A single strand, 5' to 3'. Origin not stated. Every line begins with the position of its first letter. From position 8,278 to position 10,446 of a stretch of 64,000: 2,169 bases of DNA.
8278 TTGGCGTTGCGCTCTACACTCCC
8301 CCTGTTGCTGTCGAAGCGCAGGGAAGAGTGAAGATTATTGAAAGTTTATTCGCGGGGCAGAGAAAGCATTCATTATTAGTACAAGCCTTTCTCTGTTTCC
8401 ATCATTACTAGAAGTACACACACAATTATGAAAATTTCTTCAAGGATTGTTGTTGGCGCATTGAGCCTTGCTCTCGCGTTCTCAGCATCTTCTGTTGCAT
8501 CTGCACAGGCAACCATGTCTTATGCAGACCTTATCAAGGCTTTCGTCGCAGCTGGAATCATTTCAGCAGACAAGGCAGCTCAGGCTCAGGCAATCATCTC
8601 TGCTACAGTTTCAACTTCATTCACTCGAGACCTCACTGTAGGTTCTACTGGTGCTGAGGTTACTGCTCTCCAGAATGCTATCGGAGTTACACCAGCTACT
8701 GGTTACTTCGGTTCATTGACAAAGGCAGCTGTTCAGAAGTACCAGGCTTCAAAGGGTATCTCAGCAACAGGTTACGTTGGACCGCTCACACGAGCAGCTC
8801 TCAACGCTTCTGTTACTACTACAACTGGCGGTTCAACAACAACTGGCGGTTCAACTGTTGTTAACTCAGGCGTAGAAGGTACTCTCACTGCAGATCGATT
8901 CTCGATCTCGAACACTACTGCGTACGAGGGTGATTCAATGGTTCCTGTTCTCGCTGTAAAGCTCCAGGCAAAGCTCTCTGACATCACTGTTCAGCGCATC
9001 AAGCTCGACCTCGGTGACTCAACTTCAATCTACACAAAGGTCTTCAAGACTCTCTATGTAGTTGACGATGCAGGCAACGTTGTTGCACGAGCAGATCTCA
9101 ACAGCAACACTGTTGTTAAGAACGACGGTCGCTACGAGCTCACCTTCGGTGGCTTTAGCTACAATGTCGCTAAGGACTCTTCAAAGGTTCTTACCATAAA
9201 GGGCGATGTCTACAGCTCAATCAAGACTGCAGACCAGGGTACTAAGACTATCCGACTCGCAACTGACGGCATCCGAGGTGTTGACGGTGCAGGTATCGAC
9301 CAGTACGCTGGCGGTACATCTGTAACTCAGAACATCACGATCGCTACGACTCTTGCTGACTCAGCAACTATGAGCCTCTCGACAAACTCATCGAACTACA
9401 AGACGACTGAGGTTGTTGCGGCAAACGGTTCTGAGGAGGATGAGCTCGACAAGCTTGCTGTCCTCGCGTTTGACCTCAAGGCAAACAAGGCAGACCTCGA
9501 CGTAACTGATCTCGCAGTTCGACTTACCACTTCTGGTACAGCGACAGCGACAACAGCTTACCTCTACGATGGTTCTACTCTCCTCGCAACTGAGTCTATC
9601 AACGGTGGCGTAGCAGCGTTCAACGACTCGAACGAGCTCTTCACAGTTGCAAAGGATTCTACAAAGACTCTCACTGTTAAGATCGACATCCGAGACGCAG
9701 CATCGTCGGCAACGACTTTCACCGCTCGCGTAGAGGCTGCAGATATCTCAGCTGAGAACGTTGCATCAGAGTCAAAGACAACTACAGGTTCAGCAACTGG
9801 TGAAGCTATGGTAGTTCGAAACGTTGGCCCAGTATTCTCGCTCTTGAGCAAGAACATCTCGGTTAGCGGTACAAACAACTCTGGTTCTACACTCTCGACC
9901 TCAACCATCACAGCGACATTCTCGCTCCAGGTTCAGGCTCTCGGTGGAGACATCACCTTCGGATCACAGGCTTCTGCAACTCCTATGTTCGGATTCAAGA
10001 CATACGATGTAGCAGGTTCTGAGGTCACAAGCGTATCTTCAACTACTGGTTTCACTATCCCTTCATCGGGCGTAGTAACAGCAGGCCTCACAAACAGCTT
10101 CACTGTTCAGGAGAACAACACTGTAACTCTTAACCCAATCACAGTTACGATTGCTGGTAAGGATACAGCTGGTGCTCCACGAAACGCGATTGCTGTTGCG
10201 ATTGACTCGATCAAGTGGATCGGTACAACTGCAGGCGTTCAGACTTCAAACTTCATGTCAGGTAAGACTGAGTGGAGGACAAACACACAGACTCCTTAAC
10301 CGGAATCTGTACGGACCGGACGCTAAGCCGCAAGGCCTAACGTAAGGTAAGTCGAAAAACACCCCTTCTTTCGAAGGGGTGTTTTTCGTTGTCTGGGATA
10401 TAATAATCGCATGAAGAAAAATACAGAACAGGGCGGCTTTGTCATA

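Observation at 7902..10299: S-layer-like surface protein with highly-expressed codon usage and a roughly 520-nt upstream leader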

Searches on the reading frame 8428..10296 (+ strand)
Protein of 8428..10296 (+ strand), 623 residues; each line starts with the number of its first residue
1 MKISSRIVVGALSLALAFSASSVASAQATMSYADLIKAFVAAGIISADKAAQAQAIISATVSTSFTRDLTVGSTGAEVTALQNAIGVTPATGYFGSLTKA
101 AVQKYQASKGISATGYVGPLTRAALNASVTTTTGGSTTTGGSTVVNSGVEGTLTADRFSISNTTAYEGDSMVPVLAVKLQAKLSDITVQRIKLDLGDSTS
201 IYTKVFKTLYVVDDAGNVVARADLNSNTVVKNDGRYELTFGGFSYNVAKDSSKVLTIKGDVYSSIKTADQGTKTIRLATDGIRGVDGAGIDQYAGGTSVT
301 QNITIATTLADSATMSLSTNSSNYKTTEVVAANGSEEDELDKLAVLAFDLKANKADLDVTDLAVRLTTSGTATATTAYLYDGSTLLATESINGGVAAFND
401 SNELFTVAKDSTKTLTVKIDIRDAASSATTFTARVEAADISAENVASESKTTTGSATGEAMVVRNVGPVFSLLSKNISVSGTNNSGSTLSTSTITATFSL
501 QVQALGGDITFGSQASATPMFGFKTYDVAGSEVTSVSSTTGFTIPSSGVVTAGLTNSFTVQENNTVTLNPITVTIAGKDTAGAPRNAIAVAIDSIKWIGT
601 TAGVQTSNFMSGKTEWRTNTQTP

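Call 3: search_protein_families(library=pfam, proteins=[window:8428-10296:+], max_evalue=1)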
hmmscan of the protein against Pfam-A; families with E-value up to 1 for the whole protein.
window:8428-10296:+ (623 aa): 3 families
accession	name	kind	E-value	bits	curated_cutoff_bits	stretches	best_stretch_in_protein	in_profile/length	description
PF01471.23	PG_binding_1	-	3e-10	40.6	23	1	86-125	16-57/57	Putative peptidoglycan binding domain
PF18630.7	Peptidase_M60_C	-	0.031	15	26.2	1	522-552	21-50/65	Peptidase M60 C-terminal domain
PF23620.1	KIAA0319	-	0.07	14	27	1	159-205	9-55/94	KIAA0319 C-terminal domain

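Call 9: find_homologous_proteins(query=window:8428-10296:+)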
Query window:8428-10296:+ (623 aa): 741 proteins with E <= 0.001 among 8000 candidates; the best 120 are listed.
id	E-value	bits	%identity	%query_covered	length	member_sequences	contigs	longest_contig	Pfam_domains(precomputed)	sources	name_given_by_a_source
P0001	0.0e+0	1092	88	100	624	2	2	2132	PF01471.24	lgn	-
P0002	0.0e+0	1090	88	100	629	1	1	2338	PF01471.24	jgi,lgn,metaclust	metaclust:\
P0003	2.6e-291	985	81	100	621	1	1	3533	PF01471.24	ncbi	-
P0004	1.1e-289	980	81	100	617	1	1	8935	PF01471.24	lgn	-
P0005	2.7e-288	975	80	100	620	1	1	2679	PF01471.24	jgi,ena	jgi:peptidoglycan hydrolase-like protein with peptidoglycan-binding domain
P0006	3.0e-286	968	78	100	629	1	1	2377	PF01471.24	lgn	-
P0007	3.2e-286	968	79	100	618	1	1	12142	PF01471.24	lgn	-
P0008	8.5e-285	964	78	100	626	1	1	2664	PF01471.24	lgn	-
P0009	1.4e-283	960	77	100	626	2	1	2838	PF01471.24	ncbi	-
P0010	5.8e-281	951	77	100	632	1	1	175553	PF01471.24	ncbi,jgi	ncbi:MAG: trimeric autotransporter adhesin [Candidatus Parcubacteria bacterium]|jgi:peptidoglycan hy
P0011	1.2e-274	930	76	100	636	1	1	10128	PF01471.24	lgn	-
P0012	1.0e-258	878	74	100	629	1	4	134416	PF01471.24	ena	-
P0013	6.8e-240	815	70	100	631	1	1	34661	PF01471.24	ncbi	-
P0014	1.5e-200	686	58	100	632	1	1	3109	PF01471.24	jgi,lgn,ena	jgi:peptidoglycan hydrolase-like protein with peptidoglycan-binding domain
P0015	5.8e-198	677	58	100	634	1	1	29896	PF01471.24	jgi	jgi:peptidoglycan hydrolase-like protein with peptidoglycan-binding domain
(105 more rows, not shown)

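Call 10: search_solved_structures(query=window:8428-10296:+, max_evalue=1)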
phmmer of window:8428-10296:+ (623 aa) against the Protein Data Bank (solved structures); distinct sequences matched with E-value up to 1: 7.
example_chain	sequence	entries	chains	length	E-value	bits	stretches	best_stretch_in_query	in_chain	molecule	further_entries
4lpq_A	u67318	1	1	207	0.00059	22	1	72-136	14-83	ErfK/YbiS/YcfS/YnhG family protein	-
1yb4_A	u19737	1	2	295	0.00063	21.9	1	437-520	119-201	tartronic semialdehyde reductase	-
1lbu_A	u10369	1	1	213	0.0023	20.1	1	68-121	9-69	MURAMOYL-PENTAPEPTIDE CARBOXYPEPTIDASE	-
5tv7_A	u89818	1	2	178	0.0076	18.4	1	31-125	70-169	Putative peptidoglycan-binding/hydrolysing protein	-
5nm7_G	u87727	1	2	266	0.034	16.2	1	68-127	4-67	Peptidoglycan-binding domain 1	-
7rum_A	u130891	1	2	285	0.041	16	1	69-125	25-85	Endolysin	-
7kgm_A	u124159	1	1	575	0.5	12.4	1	73-135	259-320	Putative exported protein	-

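Call 22: find_related_loci(query=A1, collection=genome_contigs, flank=6000)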
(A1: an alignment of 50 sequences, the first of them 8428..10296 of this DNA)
Query A1 (623 aa) in genome_contigs; peptide patterns used: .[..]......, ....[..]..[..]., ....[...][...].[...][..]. (x = any residue, [..] = any of these).
599 stretches matched a pattern (row limit reached: there are more); 478 encode a relative of the query (tblastn E <= 1e-3); the best 80 are kept; 80 distinct loci.
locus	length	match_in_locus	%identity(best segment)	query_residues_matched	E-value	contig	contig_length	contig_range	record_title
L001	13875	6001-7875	88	1-623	0e+0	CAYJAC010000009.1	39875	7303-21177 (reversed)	MAG TPA_asm: uncultured Candidatus Saccharibacteria bacterium isolate ERP123247_co1_236 genome assembly, contig: NODE_57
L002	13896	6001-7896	77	1-623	0e+0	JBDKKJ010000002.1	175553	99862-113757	MAG: Candidatus Parcubacteria bacterium isolate gunnisonriver_2019_sw_WHONDRS-S19S_0062_B_bin.4 scaffold_144057, whole g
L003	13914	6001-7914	54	1-618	0e+0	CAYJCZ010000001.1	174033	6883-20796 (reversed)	MAG TPA_asm: uncultured Candidatus Saccharibacteria bacterium isolate ERP123247_co1_110 genome assembly, contig: NODE_33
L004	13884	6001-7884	55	8-620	2e-180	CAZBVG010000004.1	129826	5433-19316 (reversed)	MAG TPA_asm: uncultured Candidatus Saccharibacteria bacterium isolate SRP133034_co1_261 genome assembly, contig: NODE_41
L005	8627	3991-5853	50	1-618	2e-179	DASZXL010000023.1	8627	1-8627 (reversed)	MAG TPA_asm: Candidatus Paceibacterota bacterium isolate SMAG_U6182 k141_219842, whole genome shotgun sequence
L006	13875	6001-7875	54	4-623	3e-178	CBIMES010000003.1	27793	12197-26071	MAG TPA_asm: uncultured bacterium isolate SRR16817029_binner123_Refined_20 genome assembly, contig: ERZ27393973.719, who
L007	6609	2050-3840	53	30-618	1e-173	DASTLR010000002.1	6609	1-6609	MAG TPA_asm: Candidatus Paceibacterota bacterium isolate SMAG_U3078 k141_155983, whole genome shotgun sequence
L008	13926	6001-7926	52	1-618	3e-172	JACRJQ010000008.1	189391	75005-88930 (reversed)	MAG: Candidatus Taylorbacteria bacterium isolate NC_groundwater_1833_Pr3_B-0.1um_56_22 SR-2_scaffold_141_3504773, whole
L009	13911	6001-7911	52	1-618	1e-168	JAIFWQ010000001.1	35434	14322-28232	MAG: Candidatus Parcubacteria bacterium isolate viral-cat_56_12 PAFVLPS_2018_scaffold_5723, whole genome shotgun sequenc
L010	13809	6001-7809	53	24-620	1e-160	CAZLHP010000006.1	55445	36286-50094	MAG TPA_asm: uncultured Candidatus Saccharibacteria bacterium isolate SRP286056_co1_109 genome assembly, contig: NODE_54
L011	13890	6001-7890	46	1-619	1e-144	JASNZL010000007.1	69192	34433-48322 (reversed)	MAG: Candidatus Zambryskiibacteriota bacterium isolate PATE-6 HKU-EGSB-PATE-6_7, whole genome shotgun sequence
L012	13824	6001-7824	46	64-622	2e-141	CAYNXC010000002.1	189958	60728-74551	MAG TPA_asm: uncultured Candidatus Saccharibacteria bacterium isolate binchicken_co277_39 genome assembly, contig: NODE_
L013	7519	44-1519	51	146-618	8e-141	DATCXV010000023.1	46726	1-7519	MAG TPA_asm: Candidatus Paceibacterota bacterium isolate SMAG_U7448 k141_582174, whole genome shotgun sequence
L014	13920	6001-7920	44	6-619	5e-135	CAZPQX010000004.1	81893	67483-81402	MAG TPA_asm: uncultured Candidatus Saccharibacteria bacterium isolate SRP292972_co1_63 genome assembly, contig: NODE_249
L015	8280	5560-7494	44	1-619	4e-133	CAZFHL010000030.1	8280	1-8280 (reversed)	MAG TPA_asm: uncultured Candidatus Saccharibacteria bacterium isolate SRP150892_co2_467 genome assembly, contig: NODE_13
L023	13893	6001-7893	43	2-622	4e-125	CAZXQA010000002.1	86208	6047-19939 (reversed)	MAG TPA_asm: uncultured Candidatus Saccharibacteria bacterium isolate SRP292972_co1_93 genome assembly, contig: NODE_234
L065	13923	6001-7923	38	68-622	2e-106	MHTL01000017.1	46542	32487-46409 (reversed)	MAG: Candidatus Vogelbacteria bacterium RIFOXYD1_FULL_51_18 rifoxyd1_full_scaffold_574, whole genome shotgun sequence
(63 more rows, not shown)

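Call 32: predict_structure(alignment_id=A1)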
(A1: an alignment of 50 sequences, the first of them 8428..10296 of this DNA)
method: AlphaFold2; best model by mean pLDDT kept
length: 623 residues; sequences in the alignment: 50
mean_pLDDT: 82.1   pTM: 0.54
mean pLDDT of the five models: 82.1, 81.7, 81.8, 81.5, 80.7
residues with pLDDT >= 90: 303; 70-90: 207; 50-70: 51; < 50: 62
segments of 3 or more residues with pLDDT < 50: 1-30, 52-62, 130-146
pLDDT, mean of each block of 10 residues (from residue 1): 30 35 31 61 55 43 70 85 84 87 87 84 70 32 55 89 82 93 93 92 92 93 92 92 92 93 84 90 90 81 78 89 93 81 97 92 96 96 96 95 88 97 92 97 89 96 93 94 63 91 92 75 91 77 83 76 92 87 85 90 86 91 84
secondary structure, 60 per line:
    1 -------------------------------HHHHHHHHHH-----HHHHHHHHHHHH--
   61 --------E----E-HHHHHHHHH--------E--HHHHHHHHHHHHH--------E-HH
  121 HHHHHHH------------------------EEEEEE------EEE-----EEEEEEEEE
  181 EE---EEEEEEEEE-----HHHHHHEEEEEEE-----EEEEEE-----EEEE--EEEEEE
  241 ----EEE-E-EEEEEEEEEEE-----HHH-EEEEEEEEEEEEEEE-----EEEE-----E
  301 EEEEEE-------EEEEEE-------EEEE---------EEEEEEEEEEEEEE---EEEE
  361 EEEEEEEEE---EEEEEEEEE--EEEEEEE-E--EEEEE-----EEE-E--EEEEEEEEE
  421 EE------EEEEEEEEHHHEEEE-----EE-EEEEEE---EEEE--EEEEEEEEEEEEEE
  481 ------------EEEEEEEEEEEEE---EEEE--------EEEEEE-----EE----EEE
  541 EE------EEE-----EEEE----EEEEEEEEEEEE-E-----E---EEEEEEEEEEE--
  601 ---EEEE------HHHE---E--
elements in order: H32-41 H47-58 H76-84 H96-108 H119-127 E152-157 E164-166 E172-182 E186-194 H200-205 E206-212 E218-223 E229-232 E235-240 E245-247 E251-261 E271-285 E291-294 E300-306 E314-319 E327-330 E340-353 E357-369 E373-381 E384-390 E395-399 E405-407 E412-422 E429-436 E440-443 E452-457 E461-464 E467-480 E493-505 E509-512 E521-526 E538-542 E549-551 E557-560 E565-576 E588-598 E604-607

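Call 35: fold_search(model_id=the predicted structure, library=pdb)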
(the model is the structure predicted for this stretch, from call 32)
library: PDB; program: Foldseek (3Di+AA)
matches with E <= 10: 1511; with E <= 0.001: 135
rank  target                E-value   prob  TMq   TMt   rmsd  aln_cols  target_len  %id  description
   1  8beg_B                3.6e-11  1.00  0.15  0.14  19.2       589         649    9  Structure of Ig-like domains from PrgB (released 2022-11-30)
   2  5y9h_B                4.1e-10  1.00  0.17  0.22  20.4       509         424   12  Crystal structure of SafDAA-dsc complex (released 2017-11-15)
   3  4g1e_A                5.1e-10  1.00  0.15  0.11  21.5       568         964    7  Crystal structure of integrin alpha V beta 3 with coil-coiled tag. (released 2012-12-12)
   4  5y9h_C                5.9e-10  1.00  0.20  0.25  16.5       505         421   13  Crystal structure of SafDAA-dsc complex (released 2017-11-15)
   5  4mmz_A                9.6e-10  1.00  0.16  0.12  20.3       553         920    7  Integrin AlphaVBeta3 ectodomain bound to an antagonistic tenth domain of Fibronectin (released 2014-03-26)
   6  5y9h_A                3.2e-09  1.00  0.19  0.22  17.5       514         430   13  Crystal structure of SafDAA-dsc complex (released 2017-11-15)
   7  6avr_A                3.8e-09  1.00  0.18  0.13  20.5       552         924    7  Human alpha-V beta-3 Integrin (intermediate conformation) in complex with the therapeutic antibody LM609 (released 2017-11-01)
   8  6avu_A                4.5e-09  1.00  0.17  0.12  18.9       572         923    7  Human alpha-V beta-3 Integrin (open conformation) in complex with the therapeutic antibody LM609 (released 2017-11-01)
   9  8t2v_A                4.5e-09  1.00  0.14  0.10  21.4       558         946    9  Cryo-EM Structures of Full-length Integrin alphaIIbbeta3 in Native Lipids (released 2023-07-26)
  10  8xen_A                5.5e-09  1.00  0.21  0.16  21.1       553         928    8  Cryo-EM structure of integrin ITGAV/ITGB3 complex, conformation 4 (released 2024-12-18)
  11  7nxd_A                6.5e-09  1.00  0.17  0.13  19.6       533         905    9  Cryo-EM structure of human integrin alpha5beta1 in the half-bent conformation (released 2021-08-25)
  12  8zdg_A                6.5e-09  1.00  0.17  0.13  20.7       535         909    8  Cryo-EM structure of the integrin avb3 with CWHM-12, conformation 1 (released 2025-10-22)
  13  9e8a_A                8.9e-09  1.00  0.17  0.12  21.1       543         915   10  Integrin aIIbb3 bent conformation from human platelet membrane crude preparation (released 2025-10-15)
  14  4mmx_A                9.9e-09  1.00  0.16  0.12  20.7       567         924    8  Integrin AlphaVBeta3 ectodomain bound to the tenth domain of Fibronectin (released 2014-03-26)
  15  6avq_A                1.0e-08  1.00  0.17  0.12  21.2       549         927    8  The Therapeutic Antibody LM609 Selectively Inhibits Ligand Binding to Human alpha-V beta-3 Integrin via Steric Hindran (released 2017-11-01)
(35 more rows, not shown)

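Call 46: search_protein_families(library=ncbifam, proteins=[window:8428-10296:+], max_evalue=0.1)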
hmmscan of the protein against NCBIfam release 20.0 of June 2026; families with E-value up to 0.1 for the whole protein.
window:8428-10296:+ (623 aa): 3 families
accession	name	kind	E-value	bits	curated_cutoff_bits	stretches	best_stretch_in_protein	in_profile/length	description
NF011633.0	PRK15059.1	equivalog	1.6e-05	24.2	451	1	430-520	109-198/292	2-hydroxy-3-oxopropionate reductase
TIGR02869.1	spore_SleB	equivalog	5.3e-05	23.2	236.5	1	69-138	7-81/201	spore cortex-lytic enzyme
NF007891.0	PRK10594.1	equivalog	0.0039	16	425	1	48-130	276-354/617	L,D-transpeptidase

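Call 54: list_cluster_members(proteins=[L065:6001-7929:+, window:8428-10296:+])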
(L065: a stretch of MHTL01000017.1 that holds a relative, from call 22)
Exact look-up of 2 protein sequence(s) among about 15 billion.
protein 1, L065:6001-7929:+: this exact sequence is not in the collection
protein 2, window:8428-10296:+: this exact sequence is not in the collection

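Call 60: search_protein_families(library=pfam, proteins=[L023:8038-8757:+, L023:8850-10136:+, L023:10100-12631:+], max_evalue=0.001)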
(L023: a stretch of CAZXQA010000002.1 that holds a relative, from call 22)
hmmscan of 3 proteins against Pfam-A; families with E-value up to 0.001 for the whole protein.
L023:8038-8757:+ (240 aa): 1 family
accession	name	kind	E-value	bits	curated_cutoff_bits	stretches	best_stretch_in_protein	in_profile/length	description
PF01797.21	Y1_Tnp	-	1.8e-09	38.2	23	1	78-152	40-119/121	Transposase IS200 like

L023:8850-10136:+ (429 aa): 3 families
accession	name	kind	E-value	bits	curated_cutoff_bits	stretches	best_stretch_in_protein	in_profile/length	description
PF18911.6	PKD_4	-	1.1e-10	41.9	27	1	195-263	12-81/85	PKD domain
PF00801.26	PKD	-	3e-10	40.4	23.5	1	194-264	8-79/80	PKD domain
PF07495.19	Y_Y_Y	-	0.00095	19.5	26.6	0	92-134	22-62/65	Y_Y_Y domain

L023:10100-12631:+ (844 aa): 8 families
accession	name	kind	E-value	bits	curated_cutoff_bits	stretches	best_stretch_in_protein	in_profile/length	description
PF02450.21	LCAT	-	1.2e-23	84.4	21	1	292-447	69-218/392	Lecithin:cholesterol acyltransferase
PF07819.20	PGAP1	-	7.6e-06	26.3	24.3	1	344-394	85-137/233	PGAP1-like alpha/beta domain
PF06028.17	DUF915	-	1.3e-05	25.1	22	0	336-389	89-146/255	Alpha/beta hydrolase of unknown function (DUF915)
PF01674.24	Lipase_2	-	7.7e-05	22.8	20.3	1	295-385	21-108/219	Lipase (class 2)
PF02089.21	Palm_thioest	-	0.00024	21.4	26.8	1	321-395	38-119/254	Palmitoyl protein thioesterase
PF00561.26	Abhydrolase_1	-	0.00032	20.9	25.8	1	329-443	48-166/245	alpha/beta hydrolase fold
PF05057.20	DUF676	-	0.00038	20.5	20.3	1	322-390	49-129/217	Putative serine esterase (DUF676)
PF05887.16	Trypan_PARP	-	0.00039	20.8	100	1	195-236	86-127/134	Procyclic acidic repetitive protein (PARP)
